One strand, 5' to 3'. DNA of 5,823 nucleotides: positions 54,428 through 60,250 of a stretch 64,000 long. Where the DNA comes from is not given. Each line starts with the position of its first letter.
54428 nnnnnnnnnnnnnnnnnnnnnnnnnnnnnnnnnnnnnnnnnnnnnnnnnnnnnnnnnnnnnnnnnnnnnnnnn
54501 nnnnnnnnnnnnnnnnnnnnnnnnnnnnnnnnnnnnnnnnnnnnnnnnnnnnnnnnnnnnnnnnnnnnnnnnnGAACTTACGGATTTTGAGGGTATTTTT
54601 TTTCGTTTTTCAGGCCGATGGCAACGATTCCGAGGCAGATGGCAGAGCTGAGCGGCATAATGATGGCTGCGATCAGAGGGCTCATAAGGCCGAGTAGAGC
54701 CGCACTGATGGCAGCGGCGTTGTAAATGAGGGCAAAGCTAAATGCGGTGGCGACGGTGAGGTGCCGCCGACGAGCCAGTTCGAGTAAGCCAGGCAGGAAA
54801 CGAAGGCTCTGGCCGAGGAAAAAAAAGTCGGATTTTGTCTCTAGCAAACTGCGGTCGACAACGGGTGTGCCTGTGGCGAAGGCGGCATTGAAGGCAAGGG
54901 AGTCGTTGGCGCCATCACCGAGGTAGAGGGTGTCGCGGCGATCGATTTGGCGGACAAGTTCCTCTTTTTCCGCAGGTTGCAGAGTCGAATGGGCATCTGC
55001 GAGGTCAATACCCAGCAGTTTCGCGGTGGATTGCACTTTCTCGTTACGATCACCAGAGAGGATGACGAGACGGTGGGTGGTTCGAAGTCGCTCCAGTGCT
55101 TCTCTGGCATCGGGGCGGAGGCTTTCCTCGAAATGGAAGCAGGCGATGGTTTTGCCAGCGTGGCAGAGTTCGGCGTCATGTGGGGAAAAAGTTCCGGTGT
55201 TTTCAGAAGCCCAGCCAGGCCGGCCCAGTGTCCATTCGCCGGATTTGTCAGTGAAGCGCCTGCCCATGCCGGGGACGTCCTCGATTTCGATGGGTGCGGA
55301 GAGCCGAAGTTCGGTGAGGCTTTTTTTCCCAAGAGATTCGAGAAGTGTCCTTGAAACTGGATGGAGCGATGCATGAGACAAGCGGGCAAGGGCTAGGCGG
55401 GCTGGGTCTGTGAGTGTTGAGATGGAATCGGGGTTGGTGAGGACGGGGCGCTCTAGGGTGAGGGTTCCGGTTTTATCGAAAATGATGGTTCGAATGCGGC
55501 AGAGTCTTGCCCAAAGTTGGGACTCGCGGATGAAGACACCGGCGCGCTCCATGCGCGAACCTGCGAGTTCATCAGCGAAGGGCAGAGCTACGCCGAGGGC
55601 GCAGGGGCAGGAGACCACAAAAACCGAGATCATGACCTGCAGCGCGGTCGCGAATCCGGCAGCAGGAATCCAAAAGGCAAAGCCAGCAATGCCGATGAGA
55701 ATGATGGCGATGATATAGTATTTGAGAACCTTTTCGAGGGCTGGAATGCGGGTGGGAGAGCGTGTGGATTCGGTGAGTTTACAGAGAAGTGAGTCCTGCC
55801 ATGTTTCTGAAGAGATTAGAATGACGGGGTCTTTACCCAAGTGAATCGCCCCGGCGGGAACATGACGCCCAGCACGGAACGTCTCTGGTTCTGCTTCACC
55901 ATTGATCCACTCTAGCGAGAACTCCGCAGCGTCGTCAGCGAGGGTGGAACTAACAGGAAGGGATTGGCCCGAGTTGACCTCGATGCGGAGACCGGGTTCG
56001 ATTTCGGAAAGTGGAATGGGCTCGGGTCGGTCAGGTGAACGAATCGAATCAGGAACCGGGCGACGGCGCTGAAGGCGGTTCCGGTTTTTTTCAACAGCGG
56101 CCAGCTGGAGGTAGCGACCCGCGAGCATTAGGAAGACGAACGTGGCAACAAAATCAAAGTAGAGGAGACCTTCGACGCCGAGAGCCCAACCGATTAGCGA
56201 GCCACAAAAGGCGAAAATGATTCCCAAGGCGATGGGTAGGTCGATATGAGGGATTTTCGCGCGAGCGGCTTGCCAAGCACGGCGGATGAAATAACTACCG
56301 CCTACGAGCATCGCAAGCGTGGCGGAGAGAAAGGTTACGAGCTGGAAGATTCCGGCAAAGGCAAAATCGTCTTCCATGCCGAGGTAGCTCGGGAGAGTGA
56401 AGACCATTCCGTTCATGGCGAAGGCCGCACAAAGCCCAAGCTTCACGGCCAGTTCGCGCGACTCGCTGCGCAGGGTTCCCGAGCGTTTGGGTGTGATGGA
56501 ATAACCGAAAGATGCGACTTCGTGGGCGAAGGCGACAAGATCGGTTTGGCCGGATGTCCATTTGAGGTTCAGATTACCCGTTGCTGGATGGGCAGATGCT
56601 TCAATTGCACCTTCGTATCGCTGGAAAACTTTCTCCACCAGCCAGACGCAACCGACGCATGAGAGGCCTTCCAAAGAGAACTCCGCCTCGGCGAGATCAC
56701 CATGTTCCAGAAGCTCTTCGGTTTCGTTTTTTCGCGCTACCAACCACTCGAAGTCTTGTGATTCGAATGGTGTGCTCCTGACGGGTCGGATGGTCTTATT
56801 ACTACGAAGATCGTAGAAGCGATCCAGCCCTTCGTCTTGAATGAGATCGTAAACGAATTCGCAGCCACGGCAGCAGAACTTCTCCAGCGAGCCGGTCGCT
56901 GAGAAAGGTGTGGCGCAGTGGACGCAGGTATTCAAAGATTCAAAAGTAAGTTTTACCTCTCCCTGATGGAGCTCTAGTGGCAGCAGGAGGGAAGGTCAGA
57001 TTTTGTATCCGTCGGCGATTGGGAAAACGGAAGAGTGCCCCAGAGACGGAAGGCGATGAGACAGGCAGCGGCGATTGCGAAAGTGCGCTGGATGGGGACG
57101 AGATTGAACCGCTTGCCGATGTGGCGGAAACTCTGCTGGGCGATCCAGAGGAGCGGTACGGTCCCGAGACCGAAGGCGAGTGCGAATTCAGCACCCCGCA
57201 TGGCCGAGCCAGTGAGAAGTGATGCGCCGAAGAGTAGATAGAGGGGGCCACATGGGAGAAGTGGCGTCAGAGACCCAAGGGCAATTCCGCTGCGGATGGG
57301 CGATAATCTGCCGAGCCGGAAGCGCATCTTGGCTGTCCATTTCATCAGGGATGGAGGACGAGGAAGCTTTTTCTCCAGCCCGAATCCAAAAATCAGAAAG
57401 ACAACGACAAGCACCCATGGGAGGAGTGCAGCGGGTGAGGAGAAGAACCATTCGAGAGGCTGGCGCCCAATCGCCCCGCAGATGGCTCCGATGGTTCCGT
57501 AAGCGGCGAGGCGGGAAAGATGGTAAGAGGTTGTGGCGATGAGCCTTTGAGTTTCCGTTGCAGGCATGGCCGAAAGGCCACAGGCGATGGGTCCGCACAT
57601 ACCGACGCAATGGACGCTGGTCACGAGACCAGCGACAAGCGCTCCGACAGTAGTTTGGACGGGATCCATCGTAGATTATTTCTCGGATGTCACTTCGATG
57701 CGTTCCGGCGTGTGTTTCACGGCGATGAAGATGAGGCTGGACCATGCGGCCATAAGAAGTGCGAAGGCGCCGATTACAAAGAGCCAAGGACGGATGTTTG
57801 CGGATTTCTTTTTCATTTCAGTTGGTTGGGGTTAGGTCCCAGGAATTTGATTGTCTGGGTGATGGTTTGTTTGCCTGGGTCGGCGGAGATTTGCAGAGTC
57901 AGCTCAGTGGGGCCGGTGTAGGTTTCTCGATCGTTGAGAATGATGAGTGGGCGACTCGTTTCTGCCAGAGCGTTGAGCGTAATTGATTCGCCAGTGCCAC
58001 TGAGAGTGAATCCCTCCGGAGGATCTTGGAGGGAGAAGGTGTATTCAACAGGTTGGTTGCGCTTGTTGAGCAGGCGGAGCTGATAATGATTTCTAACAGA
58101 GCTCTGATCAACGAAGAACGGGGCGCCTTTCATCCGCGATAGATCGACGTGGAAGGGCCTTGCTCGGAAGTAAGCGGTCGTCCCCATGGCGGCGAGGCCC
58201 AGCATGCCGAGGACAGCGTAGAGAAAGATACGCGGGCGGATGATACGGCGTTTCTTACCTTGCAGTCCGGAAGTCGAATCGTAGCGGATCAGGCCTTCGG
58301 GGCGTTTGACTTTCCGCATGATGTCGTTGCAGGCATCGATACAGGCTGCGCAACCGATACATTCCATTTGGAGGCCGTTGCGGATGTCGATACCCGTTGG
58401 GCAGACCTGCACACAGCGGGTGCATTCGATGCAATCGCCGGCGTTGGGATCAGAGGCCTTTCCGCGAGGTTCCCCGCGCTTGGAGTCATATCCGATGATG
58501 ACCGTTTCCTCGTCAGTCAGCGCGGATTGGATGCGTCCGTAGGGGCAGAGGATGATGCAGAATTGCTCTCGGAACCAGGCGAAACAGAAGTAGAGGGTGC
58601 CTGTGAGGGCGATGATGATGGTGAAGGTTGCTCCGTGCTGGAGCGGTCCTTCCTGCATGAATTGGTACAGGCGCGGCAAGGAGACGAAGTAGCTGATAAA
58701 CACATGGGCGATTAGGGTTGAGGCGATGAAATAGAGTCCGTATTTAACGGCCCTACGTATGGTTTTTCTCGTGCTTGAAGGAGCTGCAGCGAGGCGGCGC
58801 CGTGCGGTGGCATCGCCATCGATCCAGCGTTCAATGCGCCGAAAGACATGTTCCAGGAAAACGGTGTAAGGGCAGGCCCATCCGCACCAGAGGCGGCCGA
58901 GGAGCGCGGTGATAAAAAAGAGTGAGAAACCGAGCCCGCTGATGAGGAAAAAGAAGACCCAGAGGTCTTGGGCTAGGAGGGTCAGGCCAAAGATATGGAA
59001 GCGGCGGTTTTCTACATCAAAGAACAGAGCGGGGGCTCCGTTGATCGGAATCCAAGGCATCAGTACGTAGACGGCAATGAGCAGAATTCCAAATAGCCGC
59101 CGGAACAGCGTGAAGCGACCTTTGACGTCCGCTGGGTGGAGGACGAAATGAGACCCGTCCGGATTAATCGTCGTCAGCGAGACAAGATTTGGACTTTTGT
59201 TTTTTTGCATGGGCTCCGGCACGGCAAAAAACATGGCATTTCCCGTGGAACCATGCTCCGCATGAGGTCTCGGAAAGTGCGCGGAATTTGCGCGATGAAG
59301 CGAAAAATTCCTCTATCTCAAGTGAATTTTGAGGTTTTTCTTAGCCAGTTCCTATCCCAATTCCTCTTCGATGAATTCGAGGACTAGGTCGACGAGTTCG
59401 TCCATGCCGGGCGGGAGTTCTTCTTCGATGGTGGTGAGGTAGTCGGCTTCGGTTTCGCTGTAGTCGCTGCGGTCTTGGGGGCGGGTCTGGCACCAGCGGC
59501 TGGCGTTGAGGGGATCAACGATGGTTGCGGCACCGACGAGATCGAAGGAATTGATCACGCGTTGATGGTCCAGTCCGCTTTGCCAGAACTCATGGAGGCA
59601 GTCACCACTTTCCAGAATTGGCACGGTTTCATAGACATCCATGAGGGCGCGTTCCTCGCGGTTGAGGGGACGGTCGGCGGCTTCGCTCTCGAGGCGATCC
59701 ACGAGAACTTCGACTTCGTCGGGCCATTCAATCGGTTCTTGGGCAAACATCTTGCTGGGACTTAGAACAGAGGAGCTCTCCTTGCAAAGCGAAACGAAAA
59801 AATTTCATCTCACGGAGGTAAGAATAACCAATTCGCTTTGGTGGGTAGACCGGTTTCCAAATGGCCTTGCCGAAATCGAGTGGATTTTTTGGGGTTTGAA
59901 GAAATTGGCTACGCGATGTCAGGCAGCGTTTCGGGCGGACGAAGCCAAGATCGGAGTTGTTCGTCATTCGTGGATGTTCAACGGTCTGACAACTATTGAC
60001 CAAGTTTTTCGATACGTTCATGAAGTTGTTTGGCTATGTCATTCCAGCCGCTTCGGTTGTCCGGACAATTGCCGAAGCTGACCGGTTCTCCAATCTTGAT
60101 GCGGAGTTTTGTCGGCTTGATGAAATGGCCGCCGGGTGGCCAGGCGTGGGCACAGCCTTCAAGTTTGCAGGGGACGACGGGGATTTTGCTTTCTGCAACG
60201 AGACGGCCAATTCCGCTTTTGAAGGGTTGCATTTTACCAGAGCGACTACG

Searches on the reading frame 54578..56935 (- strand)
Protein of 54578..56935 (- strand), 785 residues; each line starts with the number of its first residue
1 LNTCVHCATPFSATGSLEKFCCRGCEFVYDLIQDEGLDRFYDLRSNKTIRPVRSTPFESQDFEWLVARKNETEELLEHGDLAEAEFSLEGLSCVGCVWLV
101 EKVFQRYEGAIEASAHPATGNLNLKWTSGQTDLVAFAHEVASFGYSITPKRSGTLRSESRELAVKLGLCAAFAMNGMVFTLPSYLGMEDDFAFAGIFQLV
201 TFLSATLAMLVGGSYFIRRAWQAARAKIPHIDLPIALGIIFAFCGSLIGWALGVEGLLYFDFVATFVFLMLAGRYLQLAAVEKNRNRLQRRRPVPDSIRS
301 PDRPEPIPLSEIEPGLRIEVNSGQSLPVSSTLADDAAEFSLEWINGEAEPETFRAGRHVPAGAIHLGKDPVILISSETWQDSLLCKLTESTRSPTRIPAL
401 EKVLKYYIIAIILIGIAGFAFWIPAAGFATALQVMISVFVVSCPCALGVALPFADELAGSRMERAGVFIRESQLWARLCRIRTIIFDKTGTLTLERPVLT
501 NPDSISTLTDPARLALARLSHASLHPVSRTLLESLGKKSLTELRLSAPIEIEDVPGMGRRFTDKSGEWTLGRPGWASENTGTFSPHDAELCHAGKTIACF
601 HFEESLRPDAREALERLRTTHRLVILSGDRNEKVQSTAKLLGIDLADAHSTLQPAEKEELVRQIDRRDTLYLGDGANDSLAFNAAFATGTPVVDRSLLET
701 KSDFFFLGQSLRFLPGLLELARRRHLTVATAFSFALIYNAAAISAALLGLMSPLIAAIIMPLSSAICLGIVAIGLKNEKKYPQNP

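Call 58: search_protein_families(library=pfam, proteins=[window:54578-56935:-], max_evalue=0.00001)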
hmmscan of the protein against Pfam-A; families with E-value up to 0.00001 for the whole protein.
window:54578-56935:- (785 aa): 3 families
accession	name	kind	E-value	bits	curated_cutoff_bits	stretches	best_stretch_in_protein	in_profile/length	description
PF00122.25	E1-E2_ATPase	-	5.2e-18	65.7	28.1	1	303-464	14-180/181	E1-E2 ATPase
PF00702.32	Hydrolase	-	2.5e-16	61.1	26.4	1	481-685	1-190/191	haloacid dehalogenase-like hydrolase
PF12156.14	ATPase-cat_bd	-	1.6e-10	42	27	1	3-56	1-62/86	Putative metal-binding domain of cation transport ATPase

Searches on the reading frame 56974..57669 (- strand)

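Call 58: search_protein_families(library=pfam, proteins=[window:56974-57669:-], max_evalue=0.00001)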
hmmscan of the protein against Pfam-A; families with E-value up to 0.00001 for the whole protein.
window:56974-57669:- (231 aa): 1 family
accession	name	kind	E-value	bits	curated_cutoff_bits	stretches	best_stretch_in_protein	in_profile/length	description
PF13386.12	DsbD_2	-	9.1e-37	127.3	24.9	1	10-206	2-195/199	Cytochrome C biogenesis protein transmembrane region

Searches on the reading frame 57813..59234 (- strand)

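Call 58: search_protein_families(library=pfam, proteins=[window:57813-59234:-], max_evalue=0.00001)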
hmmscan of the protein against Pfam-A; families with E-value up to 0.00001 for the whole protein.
window:57813-59234:- (473 aa): 8 families
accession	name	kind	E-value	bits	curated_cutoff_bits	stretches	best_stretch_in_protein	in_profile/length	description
PF13746.11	Fer4_18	-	6.1e-38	130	27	1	221-320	1-113/114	4Fe-4S dicluster domain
PF11614.14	FixG_C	-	2.7e-15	57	25.6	1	356-467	6-119/119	IG-like fold at C-terminal of FixG, putative oxidoreductase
PF12838.12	Fer4_7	-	7.5e-09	36.4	27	1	225-282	7-52/52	4Fe-4S dicluster domain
PF13534.11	Fer4_17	-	2.1e-07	31.8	22.2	0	225-283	7-61/61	4Fe-4S dicluster domain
PF12801.12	Fer4_5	-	4e-07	30.3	22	1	97-136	5-43/48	4Fe-4S binding domain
PF13237.11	Fer4_10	-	5.3e-07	29.9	25.5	0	226-279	15-53/53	4Fe-4S dicluster domain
PF13187.11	Fer4_9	-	3.2e-06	27.5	27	0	226-281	8-50/52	4Fe-4S dicluster domain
PF13183.11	Fer4_8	-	5.9e-06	27.2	27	0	252-282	38-68/68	4Fe-4S dicluster domain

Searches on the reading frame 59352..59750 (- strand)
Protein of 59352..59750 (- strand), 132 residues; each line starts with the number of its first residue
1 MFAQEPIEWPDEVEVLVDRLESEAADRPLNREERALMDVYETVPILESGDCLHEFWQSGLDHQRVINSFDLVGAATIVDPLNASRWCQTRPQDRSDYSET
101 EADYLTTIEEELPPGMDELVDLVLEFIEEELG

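Call 44: find_homologous_proteins(query=window:59352-59750:-, max_evalue=1e-10)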
Query window:59352-59750:- (132 aa): 974 proteins with E <= 1e-10 among 1007 candidates; the best 120 are listed.
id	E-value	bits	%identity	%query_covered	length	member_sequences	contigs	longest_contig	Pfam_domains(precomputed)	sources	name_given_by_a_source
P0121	9.4e-82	289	100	100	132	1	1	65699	-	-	-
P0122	1.5e-80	286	98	100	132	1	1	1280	-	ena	-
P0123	1.9e-69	250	83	100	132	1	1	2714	-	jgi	jgi:hypothetical protein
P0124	4.7e-69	248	84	100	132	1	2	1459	-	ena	-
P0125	7.0e-69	248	85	100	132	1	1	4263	-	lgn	-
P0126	7.1e-69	248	84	100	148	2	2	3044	-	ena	-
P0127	9.0e-69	247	84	99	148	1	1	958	-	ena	-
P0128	2.1e-68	246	83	92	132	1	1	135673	-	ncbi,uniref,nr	ncbi:hypothetical protein [Haloferula rosea]|uniref:Uncharacterized protein n=1 Tax=Haloferula rosea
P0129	2.5e-68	246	84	99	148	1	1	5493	-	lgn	-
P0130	3.7e-68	245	82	100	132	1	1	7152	-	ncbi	-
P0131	4.8e-68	245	83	100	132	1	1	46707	-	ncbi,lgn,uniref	ncbi:hypothetical protein [Haloferula sp.]|uniref:hypothetical protein n=1 Tax=Haloferula sp. TaxID=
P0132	5.8e-68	245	83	100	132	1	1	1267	-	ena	-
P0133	6.4e-68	245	85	97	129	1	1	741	-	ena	-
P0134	6.6e-68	245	83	100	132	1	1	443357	-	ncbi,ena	-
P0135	6.7e-68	245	84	100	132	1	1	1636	-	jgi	jgi:hypothetical protein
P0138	1.1e-67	244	83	100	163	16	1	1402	-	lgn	-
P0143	2.9e-67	243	87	96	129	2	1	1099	-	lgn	-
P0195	2.6e-65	236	85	97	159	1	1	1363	-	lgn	-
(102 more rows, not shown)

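Call 45: find_encoding_contigs(protein=P0122, flank=10000, max_places=6)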
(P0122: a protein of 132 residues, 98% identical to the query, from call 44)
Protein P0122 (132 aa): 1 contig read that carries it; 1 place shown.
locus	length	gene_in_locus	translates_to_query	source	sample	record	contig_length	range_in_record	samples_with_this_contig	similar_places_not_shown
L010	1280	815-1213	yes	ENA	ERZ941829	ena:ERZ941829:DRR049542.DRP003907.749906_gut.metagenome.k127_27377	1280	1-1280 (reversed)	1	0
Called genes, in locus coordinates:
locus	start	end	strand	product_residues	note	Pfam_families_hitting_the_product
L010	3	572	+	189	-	?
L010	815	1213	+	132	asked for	-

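Call 46: find_encoding_contigs(protein=P0125, flank=10000, max_places=6)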
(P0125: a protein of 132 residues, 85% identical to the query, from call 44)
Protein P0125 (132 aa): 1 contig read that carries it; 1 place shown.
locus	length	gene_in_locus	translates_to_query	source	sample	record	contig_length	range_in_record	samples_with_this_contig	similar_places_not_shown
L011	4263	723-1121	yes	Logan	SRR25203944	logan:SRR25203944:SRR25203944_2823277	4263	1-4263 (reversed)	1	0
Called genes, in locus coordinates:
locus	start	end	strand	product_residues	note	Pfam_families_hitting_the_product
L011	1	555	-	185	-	?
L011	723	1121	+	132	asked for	-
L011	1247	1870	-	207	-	-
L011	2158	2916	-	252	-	-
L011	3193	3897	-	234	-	PF00702:Hydrolase (weak)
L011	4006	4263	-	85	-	?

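Call 48: find_encoding_contigs(protein=P0134, flank=4000, max_places=3)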
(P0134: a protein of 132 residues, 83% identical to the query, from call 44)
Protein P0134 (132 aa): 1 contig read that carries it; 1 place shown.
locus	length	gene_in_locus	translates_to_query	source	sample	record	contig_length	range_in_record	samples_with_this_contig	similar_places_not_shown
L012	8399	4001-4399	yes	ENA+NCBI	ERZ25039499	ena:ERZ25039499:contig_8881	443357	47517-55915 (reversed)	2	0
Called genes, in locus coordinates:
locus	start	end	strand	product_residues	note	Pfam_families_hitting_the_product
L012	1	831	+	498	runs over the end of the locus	PF12697:Abhydrolase_6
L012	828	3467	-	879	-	PF00989:PAS (weak), PF08447:PAS_3, PF13188:PAS_8 (faint), PF00989:PAS (weak), PF08448:PAS_4, PF00512:HisKA, PF02518:HATPase_c, PF00072:Response_reg, +2 more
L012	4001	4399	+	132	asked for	-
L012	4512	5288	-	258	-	PF06439:3keto-disac_hyd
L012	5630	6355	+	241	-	-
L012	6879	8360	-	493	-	PF00924:MS_channel_2nd, PF21082:MS_channel_3rd, PF00027:cNMP_binding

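Call 49: find_encoding_contigs(protein=P0143, flank=4000, max_places=3)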
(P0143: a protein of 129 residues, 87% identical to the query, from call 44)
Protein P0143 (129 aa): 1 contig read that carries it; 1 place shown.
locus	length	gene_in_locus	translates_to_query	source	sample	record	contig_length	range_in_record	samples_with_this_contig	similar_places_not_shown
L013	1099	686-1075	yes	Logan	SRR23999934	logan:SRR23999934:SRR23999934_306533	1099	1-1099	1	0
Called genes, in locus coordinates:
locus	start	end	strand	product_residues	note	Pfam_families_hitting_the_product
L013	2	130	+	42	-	?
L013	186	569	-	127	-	-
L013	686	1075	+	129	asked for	-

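Call 50: find_encoding_contigs(protein=P0121, flank=10000, max_places=4)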
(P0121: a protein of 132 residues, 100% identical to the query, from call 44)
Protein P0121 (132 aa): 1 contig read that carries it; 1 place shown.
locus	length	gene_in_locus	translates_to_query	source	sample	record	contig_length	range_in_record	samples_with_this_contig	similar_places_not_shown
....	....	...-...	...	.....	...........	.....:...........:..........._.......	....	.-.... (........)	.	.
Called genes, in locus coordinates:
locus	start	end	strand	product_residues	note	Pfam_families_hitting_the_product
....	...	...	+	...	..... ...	-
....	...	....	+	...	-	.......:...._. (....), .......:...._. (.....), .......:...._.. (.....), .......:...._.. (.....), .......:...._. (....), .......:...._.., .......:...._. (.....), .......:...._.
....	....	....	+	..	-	-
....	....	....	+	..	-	?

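Call 59: search_protein_families(library=pfam, proteins=[window:59352-59750:-], max_evalue=0.01)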
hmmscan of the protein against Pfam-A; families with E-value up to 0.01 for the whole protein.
window:59352-59750:- (132 aa): 0 families

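Call 60: find_encoding_contigs(protein=P0138, flank=5000, max_places=6)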
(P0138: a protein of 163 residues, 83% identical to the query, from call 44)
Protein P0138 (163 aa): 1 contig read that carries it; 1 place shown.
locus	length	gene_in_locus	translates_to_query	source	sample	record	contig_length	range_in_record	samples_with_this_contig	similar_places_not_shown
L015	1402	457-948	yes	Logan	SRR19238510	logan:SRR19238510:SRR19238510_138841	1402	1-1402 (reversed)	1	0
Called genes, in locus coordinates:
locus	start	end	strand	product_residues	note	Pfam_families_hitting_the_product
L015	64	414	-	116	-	-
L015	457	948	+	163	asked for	-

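Call 61: find_encoding_contigs(protein=P0195, flank=5000, max_places=6)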
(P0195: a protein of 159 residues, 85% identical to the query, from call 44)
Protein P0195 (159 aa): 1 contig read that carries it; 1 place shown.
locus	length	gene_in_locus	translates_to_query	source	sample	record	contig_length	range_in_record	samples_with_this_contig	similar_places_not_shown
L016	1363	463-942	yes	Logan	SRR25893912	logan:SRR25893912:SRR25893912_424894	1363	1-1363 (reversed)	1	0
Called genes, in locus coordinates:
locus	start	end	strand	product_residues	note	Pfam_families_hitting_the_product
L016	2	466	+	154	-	?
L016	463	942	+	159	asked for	-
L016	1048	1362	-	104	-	?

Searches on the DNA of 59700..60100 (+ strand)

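Call 17: search_rna_families(source=window, start=59700, end=60100, threshold=evalue, max_evalue=10, show_alignments=2)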
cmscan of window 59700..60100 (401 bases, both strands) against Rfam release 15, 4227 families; matches with E-value up to 10: 1.
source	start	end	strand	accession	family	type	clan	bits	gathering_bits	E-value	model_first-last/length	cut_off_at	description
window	59957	60047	-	RF01428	snoR128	Gene; snRNA; snoRNA; CD-box;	-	17.8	40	7.5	1-91/91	no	small nucleolar RNA snoR128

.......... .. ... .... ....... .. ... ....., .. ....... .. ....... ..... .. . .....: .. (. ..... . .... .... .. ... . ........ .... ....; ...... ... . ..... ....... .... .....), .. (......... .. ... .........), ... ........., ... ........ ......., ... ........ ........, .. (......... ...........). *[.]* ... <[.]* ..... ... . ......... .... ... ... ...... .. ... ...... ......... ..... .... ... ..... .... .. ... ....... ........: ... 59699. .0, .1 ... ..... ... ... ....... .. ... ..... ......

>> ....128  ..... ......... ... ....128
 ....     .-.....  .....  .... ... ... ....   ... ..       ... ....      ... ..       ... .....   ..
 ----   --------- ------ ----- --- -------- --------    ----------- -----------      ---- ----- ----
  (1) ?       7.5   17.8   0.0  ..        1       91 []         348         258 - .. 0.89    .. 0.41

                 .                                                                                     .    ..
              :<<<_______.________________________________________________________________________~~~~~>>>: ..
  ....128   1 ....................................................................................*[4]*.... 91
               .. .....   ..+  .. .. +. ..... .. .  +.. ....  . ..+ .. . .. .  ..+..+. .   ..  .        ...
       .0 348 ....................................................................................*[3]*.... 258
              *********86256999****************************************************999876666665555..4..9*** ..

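Call 37: search_dna_similar(query=window:59846-59988:+, collection=phages, mode=distant, max_evalue=0.01)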
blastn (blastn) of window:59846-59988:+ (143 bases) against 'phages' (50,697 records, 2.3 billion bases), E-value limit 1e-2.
No match.
